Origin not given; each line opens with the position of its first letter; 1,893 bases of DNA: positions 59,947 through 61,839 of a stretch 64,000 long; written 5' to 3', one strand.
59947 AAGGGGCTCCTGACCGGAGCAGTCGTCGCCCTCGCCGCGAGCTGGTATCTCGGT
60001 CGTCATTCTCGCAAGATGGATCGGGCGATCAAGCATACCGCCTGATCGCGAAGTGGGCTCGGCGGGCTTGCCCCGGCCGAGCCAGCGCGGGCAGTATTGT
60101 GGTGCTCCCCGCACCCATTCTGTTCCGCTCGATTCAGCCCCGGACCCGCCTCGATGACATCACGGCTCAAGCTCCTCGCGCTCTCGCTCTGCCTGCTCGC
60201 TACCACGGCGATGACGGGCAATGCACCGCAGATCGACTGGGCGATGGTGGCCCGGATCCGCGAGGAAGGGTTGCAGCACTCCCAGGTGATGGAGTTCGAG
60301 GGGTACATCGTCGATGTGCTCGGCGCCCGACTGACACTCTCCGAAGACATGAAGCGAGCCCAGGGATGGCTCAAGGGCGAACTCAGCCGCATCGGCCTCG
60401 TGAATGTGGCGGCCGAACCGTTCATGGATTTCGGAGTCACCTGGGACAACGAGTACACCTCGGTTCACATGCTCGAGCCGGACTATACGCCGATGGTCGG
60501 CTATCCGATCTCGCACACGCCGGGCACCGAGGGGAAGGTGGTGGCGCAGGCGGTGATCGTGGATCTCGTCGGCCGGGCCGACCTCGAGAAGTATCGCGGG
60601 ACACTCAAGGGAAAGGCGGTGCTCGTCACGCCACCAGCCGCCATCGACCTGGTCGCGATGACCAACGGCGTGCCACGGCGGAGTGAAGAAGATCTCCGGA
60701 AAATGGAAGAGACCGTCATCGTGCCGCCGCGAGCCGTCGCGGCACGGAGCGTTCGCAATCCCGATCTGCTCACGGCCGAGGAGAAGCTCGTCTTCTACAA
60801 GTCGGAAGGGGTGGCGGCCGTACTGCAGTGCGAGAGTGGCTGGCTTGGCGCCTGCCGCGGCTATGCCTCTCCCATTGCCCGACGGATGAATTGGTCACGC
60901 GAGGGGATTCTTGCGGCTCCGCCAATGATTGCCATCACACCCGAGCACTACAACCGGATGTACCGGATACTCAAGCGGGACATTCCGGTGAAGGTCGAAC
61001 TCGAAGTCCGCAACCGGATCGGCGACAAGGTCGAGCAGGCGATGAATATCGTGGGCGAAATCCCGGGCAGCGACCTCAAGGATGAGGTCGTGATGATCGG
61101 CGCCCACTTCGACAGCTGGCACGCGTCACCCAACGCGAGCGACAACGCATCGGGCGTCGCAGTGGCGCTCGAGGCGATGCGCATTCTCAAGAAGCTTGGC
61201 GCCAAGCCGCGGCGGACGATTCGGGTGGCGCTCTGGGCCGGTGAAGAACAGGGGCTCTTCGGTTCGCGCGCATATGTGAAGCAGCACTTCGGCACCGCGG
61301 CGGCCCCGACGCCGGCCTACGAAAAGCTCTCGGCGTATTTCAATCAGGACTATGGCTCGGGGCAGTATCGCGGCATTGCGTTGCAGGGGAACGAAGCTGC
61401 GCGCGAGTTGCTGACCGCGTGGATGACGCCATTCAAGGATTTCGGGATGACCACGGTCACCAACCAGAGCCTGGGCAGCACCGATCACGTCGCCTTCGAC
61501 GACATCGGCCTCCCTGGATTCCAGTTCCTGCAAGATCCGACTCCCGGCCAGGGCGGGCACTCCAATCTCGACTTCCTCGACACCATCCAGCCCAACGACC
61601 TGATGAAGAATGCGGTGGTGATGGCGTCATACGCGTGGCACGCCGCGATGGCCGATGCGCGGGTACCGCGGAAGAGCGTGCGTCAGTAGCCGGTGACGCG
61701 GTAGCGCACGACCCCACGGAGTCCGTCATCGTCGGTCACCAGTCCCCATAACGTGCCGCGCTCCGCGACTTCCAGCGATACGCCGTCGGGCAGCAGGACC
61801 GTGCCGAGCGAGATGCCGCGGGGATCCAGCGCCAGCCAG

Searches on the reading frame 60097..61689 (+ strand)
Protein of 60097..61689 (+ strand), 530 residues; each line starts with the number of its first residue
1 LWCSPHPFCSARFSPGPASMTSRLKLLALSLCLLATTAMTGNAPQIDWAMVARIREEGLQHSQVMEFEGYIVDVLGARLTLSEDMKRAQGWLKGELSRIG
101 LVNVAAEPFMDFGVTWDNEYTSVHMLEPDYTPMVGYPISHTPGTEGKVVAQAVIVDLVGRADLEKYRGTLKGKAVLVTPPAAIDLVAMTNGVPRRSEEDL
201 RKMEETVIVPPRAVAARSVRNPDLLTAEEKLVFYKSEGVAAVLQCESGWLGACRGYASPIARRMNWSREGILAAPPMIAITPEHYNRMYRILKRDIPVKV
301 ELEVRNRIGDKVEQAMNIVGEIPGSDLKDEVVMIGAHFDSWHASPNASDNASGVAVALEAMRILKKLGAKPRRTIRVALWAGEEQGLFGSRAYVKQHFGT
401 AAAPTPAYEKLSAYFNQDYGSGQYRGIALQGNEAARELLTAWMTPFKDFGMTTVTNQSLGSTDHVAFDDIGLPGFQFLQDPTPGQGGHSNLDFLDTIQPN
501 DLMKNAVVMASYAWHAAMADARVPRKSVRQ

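Call 64: search_protein_families(library=pfam, proteins=[window:60097-61689:+], max_evalue=0.00001)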
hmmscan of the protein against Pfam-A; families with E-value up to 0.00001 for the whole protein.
window:60097-61689:+ (530 aa): 2 families
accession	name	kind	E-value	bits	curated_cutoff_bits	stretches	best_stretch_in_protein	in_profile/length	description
PF04389.22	Peptidase_M28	-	1.2e-34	120.2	21.3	1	317-512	1-192/193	Peptidase family M28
PF01546.33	Peptidase_M20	-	5.9e-07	30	24.6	1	347-399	33-82/206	Peptidase family M20/M25/M40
